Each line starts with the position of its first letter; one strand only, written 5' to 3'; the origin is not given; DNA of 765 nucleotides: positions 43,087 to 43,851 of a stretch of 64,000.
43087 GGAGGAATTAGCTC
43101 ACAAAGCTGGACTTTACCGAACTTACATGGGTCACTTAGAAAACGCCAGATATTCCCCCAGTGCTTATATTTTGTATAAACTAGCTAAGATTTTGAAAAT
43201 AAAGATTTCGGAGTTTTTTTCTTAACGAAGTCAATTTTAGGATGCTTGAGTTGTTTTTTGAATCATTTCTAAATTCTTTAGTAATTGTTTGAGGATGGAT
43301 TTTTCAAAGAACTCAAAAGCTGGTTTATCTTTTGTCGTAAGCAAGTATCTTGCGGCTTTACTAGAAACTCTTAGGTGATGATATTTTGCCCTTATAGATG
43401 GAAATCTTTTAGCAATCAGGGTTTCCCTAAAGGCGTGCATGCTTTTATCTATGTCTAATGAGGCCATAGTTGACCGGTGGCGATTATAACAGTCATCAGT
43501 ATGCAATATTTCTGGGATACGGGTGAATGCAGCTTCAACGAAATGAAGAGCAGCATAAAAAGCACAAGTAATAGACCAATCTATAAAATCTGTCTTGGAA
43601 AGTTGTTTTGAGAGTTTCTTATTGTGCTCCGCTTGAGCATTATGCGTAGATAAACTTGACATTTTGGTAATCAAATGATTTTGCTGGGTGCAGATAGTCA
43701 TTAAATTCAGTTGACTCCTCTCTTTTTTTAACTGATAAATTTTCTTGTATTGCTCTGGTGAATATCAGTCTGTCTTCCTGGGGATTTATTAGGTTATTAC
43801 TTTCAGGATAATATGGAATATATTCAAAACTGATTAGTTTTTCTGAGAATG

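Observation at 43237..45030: AT-rich three-gene operon of unknown proteins inside the island (candidate defence or accessory system)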

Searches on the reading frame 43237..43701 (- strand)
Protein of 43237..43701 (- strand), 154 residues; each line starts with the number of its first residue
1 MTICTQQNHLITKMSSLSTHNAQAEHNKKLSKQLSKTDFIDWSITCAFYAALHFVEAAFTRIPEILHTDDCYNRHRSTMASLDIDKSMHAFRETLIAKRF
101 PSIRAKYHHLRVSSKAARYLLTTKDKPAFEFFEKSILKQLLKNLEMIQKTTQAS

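Call 3: search_protein_families(library=pfam, proteins=[window:43237-43701:-], max_evalue=0.1)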
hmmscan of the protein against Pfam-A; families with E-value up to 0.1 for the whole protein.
window:43237-43701:- (154 aa): 0 families

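Call 4: search_protein_families(library=padloc, proteins=[window:43237-43701:-], max_evalue=0.1)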
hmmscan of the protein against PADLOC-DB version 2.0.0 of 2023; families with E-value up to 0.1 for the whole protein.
window:43237-43701:- (154 aa): 1 family
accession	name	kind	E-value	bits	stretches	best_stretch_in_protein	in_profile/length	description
PDLC03701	HEase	-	0.0026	15.6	1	67-135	85-153/271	homing endonuclease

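Call 6: search_protein_families(library=ncbifam, proteins=[window:43237-43701:-], max_evalue=0.1)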
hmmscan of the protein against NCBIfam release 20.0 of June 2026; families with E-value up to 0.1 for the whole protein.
window:43237-43701:- (154 aa): 1 family
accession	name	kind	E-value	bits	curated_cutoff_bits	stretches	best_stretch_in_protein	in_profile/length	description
NF000835.0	PRK00070.4-1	equivalog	0.02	15.2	128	1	17-77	29-89/115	holo-ACP synthase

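Call 7: search_protein_families(library=phrogs, proteins=[window:43237-43701:-], max_evalue=0.1)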
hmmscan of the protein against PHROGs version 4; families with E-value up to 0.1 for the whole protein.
window:43237-43701:- (154 aa): 1 family
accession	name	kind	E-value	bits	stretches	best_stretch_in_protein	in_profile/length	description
phrog_3364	-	unknown function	0.053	13.9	1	20-77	26-81/304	-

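Call 8: search_solved_structures(query=window:43237-43701:-, max_evalue=10)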
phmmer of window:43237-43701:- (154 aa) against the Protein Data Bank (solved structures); distinct sequences matched with E-value up to 10: 4.
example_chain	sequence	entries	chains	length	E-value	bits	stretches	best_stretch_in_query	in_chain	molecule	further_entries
5cw3_A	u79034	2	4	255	0.049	17.1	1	59-143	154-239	BRCA1/BRCA2-containing complex subunit 3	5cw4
5cw5_A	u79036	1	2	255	0.049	17.1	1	59-143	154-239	BRCA1/BRCA2-containing complex subunit 3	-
9bh5_AJ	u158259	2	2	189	1.3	12.5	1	104-147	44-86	Small ribosomal subunit protein uS4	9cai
1ycf_A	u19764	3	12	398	1.7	12.1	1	3-84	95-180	Nitric oxide reductase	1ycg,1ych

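Call 10: find_homologous_proteins(query=window:43237-43701:-, max_evalue=0.001)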
Query window:43237-43701:- (154 aa): 3 proteins with E <= 0.001 among 18 candidates.
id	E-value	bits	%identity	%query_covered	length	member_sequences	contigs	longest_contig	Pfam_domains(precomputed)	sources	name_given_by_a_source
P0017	1.3e-85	302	100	92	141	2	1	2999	-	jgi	-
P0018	1.0e-53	199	68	79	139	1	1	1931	-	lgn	-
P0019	1.4e-49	186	62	88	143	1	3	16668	-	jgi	jgi:hypothetical protein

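Call 24: find_homologous_proteins(query=A1, max_evalue=0.001)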
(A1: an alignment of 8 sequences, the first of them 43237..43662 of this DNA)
Query A1 (8 sequences) (141 aa, profile of the alignment): 292 proteins with E <= 0.001 among 2390 candidates; the best 120 are listed.
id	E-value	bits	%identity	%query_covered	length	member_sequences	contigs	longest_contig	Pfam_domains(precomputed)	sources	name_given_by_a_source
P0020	8.1e-64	232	62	96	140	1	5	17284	-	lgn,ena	-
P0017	1.3e-62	228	100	100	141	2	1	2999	-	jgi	-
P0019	1.7e-62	228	62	96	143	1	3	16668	-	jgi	jgi:hypothetical protein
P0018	9.1e-61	222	68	87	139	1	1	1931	-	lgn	-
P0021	1.7e-60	221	53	96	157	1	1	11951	-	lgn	-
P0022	3.3e-45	172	48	96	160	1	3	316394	-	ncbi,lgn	-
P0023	2.9e-44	169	51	96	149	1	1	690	-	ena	-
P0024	4.8e-44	168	33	80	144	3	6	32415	-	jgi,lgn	-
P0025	5.1e-43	164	53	99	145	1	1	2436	-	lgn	-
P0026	2.2e-42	162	34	85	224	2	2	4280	-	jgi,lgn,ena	-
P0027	9.9e-40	154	38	77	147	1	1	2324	-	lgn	-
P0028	1.5e-39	153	39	77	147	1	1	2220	-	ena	-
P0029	1.4e-38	150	31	91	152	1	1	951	-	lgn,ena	-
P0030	2.3e-38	149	37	83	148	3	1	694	-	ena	-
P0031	3.5e-38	149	38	77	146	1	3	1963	-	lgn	-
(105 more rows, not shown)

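Call 25: search_solved_structures(query=A1, max_evalue=10)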
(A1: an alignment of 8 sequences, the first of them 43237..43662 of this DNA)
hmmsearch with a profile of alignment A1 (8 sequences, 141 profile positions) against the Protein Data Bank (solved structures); distinct sequences matched with E-value up to 10: 1.
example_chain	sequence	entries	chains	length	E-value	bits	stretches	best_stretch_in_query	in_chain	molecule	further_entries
6t8m_A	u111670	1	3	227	0.06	16.7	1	81-115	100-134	Prolyl 4-hydroxylase subunit alpha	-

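Call 33: find_related_loci(query=A4, collection=genome_contigs, flank=5000)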
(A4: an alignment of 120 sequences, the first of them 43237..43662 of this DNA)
Query A4 (141 aa) in genome_contigs; peptide patterns used: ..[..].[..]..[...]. (x = any residue, [..] = any of these).
71 stretches matched a pattern; 52 encode a relative of the query (tblastn E <= 1e-3); 52 distinct loci.
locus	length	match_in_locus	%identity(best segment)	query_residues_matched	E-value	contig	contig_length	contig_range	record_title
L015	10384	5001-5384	34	1-129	1e-16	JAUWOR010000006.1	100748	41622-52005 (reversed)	MAG: Dehalococcoidia bacterium isolate CSMAG_2455 CSMAG_2455_k141_59760_length_100748_cov_22.0000, whole genome shotgun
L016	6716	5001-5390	28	1-139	3e-14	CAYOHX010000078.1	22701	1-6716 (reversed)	MAG TPA_asm: uncultured Anaerolinea sp. isolate SRP167436_co1_87 genome assembly, contig: NODE_3444_length_22701_cov_13.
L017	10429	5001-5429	31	1-136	3e-14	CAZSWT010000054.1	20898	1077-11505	MAG TPA_asm: uncultured Desulfobacteraceae bacterium isolate binchicken_co100_259 genome assembly, contig: NODE_3894_len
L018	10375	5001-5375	30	1-136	6e-14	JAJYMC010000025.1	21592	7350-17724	MAG: Bacillota bacterium isolate DBS2-4.bin104 NODE_4201_length_21592_cov_2.41943, whole genome shotgun sequence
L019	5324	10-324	35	26-138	2e-13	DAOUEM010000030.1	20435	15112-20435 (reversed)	MAG TPA_asm: Anaerolineae bacterium isolate N6_285 k139_925970, whole genome shotgun sequence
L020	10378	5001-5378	35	3-129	3e-13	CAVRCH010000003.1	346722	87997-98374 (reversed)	MAG: uncultured Cytophagales bacterium isolate MFD03250.bin.2.34 genome assembly, contig: contig_14281, whole genome sho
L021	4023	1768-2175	26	1-130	9e-13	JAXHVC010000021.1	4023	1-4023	MAG: Chloroflexota bacterium isolate MAG67_tar_biofilm MAG67_21, whole genome shotgun sequence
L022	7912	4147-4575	30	1-136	3e-12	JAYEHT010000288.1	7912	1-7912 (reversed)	MAG: Candidatus Aerophobetes bacterium isolate MAG210 MAG210_288, whole genome shotgun sequence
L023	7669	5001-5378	31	7-136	9e-12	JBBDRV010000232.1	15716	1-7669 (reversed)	MAG: Balneolaceae bacterium isolate LejiaC_50_10 Lejia_C_8659_length_15716_cov_6, whole genome shotgun sequence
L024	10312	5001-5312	35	1-107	2e-11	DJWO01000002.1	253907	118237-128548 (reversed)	MAG TPA_asm: Candidatus Aminicenantes bacterium UBA6228 UBA6228_contig_12396, whole genome shotgun sequence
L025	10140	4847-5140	36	1-107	2e-11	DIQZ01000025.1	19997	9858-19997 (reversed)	MAG TPA_asm: Firmicutes bacterium UBA5449 UBA5449_contig_22678, whole genome shotgun sequence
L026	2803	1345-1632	33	11-123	2e-11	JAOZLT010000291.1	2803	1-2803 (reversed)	MAG: Candidatus Gracilibacteria bacterium isolate GMC10.metabat2.93_sub NODE_74014_length_2803_cov_6.275109, whole genom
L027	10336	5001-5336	30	1-115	5e-11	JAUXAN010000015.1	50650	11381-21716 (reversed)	MAG: bacterium isolate CSMAG_2763 CSMAG_2763_k141_56925_length_50650_cov_252.8381, whole genome shotgun sequence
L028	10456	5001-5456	29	1-141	6e-11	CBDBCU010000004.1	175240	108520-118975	MAG: Dehalococcoidia bacterium isolate b7e64017-226b-4aac-beac-0e83de6cf32f genome assembly, contig: contig_4, whole gen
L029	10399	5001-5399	36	1-136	3e-18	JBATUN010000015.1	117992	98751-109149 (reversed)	MAG: Dehalococcoidia bacterium isolate MFD12951_ilm_asm_bin17 k127_129989, whole genome shotgun sequence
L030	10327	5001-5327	28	1-136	2e-10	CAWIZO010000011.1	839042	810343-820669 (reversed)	MAG: Terriglobia bacterium isolate MFD00964.bin.1.268 genome assembly, contig: contig_82199, whole genome shotgun sequen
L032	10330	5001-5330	29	1-135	4e-10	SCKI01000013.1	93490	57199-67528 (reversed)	Candidatus Neomarinimicrobiota bacterium strain TS1B11 T1B11_54, whole genome shotgun sequence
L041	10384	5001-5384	30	1-135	5e-9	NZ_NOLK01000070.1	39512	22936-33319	Nostoc sp. 'Peltigera membranacea cyanobiont' 232 scaffold70, whole genome shotgun sequence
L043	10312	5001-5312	30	7-135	1e-8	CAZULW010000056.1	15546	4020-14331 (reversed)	MAG TPA_asm: uncultured bacterium isolate binchicken_co136_34 genome assembly, contig: NODE_1708_length_15546_cov_50.210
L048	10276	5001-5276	31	1-108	1e-7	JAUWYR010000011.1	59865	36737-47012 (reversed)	MAG: Candidatus Zixiibacteriota bacterium isolate CSMAG_2715 CSMAG_2715_k141_83959_length_59865_cov_13.9756, whole genom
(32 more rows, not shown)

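Call 39: predict_structure(alignment_id=A4)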
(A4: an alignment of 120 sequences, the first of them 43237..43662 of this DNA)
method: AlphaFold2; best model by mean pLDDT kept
length: 141 residues; sequences in the alignment: 120
mean_pLDDT: 91.7   pTM: 0.87
mean pLDDT of the five models: 91.7, 90.6, 89.0, 88.8, 88.7
residues with pLDDT >= 90: 97; 70-90: 38; 50-70: 6; < 50: 0
segments of 3 or more residues with pLDDT < 50: none
pLDDT, mean of each block of 10 residues (from residue 1): 93 99 95 99 96 88 74 82 96 97 88 86 97 97 79
secondary structure, 60 per line:
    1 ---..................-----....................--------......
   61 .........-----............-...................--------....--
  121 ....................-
elements in order: H4-21 H27-46 H55-69 H75-86 H88-106 H115-118 H121-140

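Call 43: fold_search(model_id=the predicted structure, library=pdb)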
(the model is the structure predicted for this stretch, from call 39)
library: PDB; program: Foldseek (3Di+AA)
matches with E <= 10: 202; with E <= 0.001: 0
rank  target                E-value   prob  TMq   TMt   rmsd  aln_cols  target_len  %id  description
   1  2hsb                  1.5e-02  1.00  0.68  0.75   5.2       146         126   14  Crystal structure of a hepn domain containing protein (af_0298) from archaeoglobus fulgidus at 1.95 A resolution (released 2006-08-15)
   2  1wol                  6.8e-02  1.00  0.69  0.78   3.8       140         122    9  Crystal Structure of ST0689, an archaeal HEPN homologue (released 2005-11-22)
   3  1ufb_A                8.2e-02  1.00  0.69  0.75   5.8       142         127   14  Crystal structure of TT1696 from Thermus thermophilus HB8 (released 2003-11-28)
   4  3o10_C                1.0e-01  1.00  0.69  0.72   3.5       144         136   11  Crystal structure of the HEPN domain from human sacsin (released 2011-03-30)
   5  2q00_B                1.0e-01  1.00  0.60  0.68   5.3       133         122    7  Crystal structure of the P95883_SULSO protein from Sulfolobus solfataricus. NESG target SsR10. (released 2007-05-29)
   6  1o3u                  1.3e-01  1.00  0.56  0.65   6.0       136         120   17  Crystal structure of an hepn domain protein (tm0613) from thermotoga maritima at 1.75 A resolution (released 2003-04-22)
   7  2q00_A                1.4e-01  1.00  0.63  0.72   4.1       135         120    7  Crystal structure of the P95883_SULSO protein from Sulfolobus solfataricus. NESG target SsR10. (released 2007-05-29)
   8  3o10_A                1.5e-01  1.00  0.69  0.70   3.6       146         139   12  Crystal structure of the HEPN domain from human sacsin (released 2011-03-30)
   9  6m6u_H                2.5e-01  0.96  0.50  0.52   5.4       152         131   12  Crystal structure the toxin-antitoxin MntA-HpeT mutant-D39ED41E (released 2020-09-30)
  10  4nqf_A                3.2e-01  1.00  0.63  0.62   3.7       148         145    9  Crystal structure of HEPN domain protein (released 2014-03-26)
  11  9min_I                4.5e-01  0.80  0.38  0.41   8.3       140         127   19  Structure of a designed minibinder to NYESO1-A*02:01 (released 2025-08-06)
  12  9min_D                4.5e-01  0.66  0.30  0.32   7.4       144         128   16  Structure of a designed minibinder to NYESO1-A*02:01 (released 2025-08-06)
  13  6m6w_H                6.0e-01  0.89  0.51  0.55   5.6       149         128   11  Crystal structure the toxin-antitoxin MntA-HpeT mutant-Y104A (released 2020-09-30)
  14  7bxo_D                7.0e-01  0.69  0.46  0.48   6.3       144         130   15  Crystal structure of the toxin-antitoxin with AMP-PNP (released 2020-09-30)
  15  1t6i_A                7.7e-01  0.51  0.31  0.38   7.1       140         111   10  Nickel Superoxide Dismutase (NiSOD) Apo Structure (released 2004-07-13)
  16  4nqf_B                8.1e-01  0.95  0.55  0.52   7.8       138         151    8  Crystal structure of HEPN domain protein (released 2014-03-26)
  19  3o10_D                8.9e-01  0.98  0.64  0.65   5.1       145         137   10  Crystal structure of the HEPN domain from human sacsin (released 2011-03-30)
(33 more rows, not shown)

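Call 50: search_protein_families(library=pfam, proteins=[L030:4582-4992:+, L032:4516-4977:+, L043:4471-4977:+, L020:4447-5007:+, L041:4267-4974:+, L017:4410-4994:+, L048:4323-4988:+], max_evalue=0.1)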
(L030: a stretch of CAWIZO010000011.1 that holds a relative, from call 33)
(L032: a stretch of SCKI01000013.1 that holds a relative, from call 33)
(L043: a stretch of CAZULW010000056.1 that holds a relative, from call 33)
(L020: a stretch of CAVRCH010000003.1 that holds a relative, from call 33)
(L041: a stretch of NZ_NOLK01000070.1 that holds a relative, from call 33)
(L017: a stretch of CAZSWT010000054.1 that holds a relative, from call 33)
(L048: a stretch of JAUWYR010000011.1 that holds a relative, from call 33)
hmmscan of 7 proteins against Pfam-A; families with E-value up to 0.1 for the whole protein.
L030:4582-4992:+ (136 aa): 0 families

L032:4516-4977:+ (153 aa): 3 families
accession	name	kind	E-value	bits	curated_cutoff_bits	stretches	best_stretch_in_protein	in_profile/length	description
PF09111.16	SLIDE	-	0.039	14.4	24.8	1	84-152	50-115/116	SLIDE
PF25133.1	TYW2_N_2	-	0.079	13.5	27.7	0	40-88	13-60/79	TYW2 N-terminal domain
PF02913.24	FAD-oxidase_C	-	0.099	12.8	21.2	0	54-117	130-193/248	FAD linked oxidases, C-terminal domain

L043:4471-4977:+ (168 aa): 0 families

L020:4447-5007:+ (186 aa): 2 families
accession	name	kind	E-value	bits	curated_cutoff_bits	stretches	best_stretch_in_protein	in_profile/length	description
PF00443.35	UCH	-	0.015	15.4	23.9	1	5-101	5-78/254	Ubiquitin carboxyl-terminal hydrolase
PF25200.1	DUF7833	-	0.099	13.1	24.3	0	62-84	16-38/63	Family of unknown function (DUF7833)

L041:4267-4974:+ (235 aa): 1 family
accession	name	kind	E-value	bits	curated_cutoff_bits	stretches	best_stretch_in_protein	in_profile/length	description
PF08318.18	COG4_m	-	0.018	14.7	27.1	0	115-157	201-243/291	COG4 transport protein, middle alpha-helical bundle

L017:4410-4994:+ (194 aa): 0 families

L048:4323-4988:+ (221 aa): 0 families

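Call 51: search_protein_families(library=pfam, alignment_id=A4, max_evalue=1)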
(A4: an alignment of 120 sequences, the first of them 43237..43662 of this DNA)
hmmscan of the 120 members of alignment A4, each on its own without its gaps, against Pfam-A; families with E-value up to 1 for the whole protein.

A. member 1, window:43237-43662:- (141 aa): 2 families
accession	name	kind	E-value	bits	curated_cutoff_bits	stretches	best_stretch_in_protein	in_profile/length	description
PF17441.7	DUF5419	-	0.11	13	31.8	1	21-49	22-50/54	Family of unknown function (DUF5419)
PF24007.1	DUF7321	-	0.25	11.4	27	1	16-82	62-128/155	Domain of unknown function (DUF7321)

B. families by the number of members that match (of 120 scanned): 42 families (the first 25 are shown)
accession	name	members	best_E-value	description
PF05168.19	HEPN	22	0.0001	HEPN domain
PF14103.11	DUF4276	6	0.019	Domain of unknown function (DUF4276)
PF18914.6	DUF5666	4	0.025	Domain of unknown function (DUF5666)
PF24819.1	DUF7710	4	0.11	Domain of unknown function (DUF7710)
PF12476.13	DUF3696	3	0.0053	Protein of unknown function (DUF3696)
PF25738.1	Derepression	3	0.043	Derepression protein family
PF21168.2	FkbO_Hyg5-like_N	3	0.089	Chorismatase FkbO/Hyg5-like, N-terminal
PF10143.14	PhosphMutase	2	0.023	2,3-bisphosphoglycerate-independent phosphoglycerate mutase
PF23040.1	PH_SSH1-like_1st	2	0.049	Protein phosphatase Slingshot homolog 1-like, PH domain-like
PF10681.14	Rot1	2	0.1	Chaperone for protein-folding within the ER, fungal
PF21705.3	p55_CTD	1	0.0048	p55, C-terminal domain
PF15703.10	LAT2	1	0.0048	Linker for activation of T-cells family member 2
PF08653.15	DASH_Dam1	1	0.0068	DASH complex subunit Dam1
PF12452.13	DUF3685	1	0.0078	Protein of unknown function (DUF3685)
PF13957.12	YafO_toxin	1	0.011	Toxin YafO, type II toxin-antitoxin system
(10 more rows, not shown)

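Call 65: search_solved_structures(query=A4, max_evalue=10, show_alignments=4)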
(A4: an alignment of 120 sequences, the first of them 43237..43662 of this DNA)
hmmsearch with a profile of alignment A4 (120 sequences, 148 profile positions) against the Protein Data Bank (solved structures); distinct sequences matched with E-value up to 10: 0.

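Call 79: find_related_loci(query=A4, collection=viral_contigs, flank=6000)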
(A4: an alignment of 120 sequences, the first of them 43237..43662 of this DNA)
Query A4 (141 aa) in viral_contigs; peptide patterns used: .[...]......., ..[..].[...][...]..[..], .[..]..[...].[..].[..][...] (x = any residue, [..] = any of these).
47 stretches matched a pattern; 5 encode a relative of the query (tblastn E <= 1e-3); 5 distinct loci.
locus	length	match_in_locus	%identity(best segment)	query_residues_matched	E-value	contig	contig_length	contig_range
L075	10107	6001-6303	34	1-113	5e-13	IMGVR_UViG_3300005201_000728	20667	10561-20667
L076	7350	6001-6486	27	1-139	4e-10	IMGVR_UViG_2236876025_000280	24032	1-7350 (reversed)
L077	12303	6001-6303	30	4-106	3e-8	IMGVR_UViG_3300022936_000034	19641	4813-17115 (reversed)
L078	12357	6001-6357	25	1-106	1e-7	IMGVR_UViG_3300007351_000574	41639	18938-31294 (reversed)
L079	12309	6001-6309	26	1-86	3e-5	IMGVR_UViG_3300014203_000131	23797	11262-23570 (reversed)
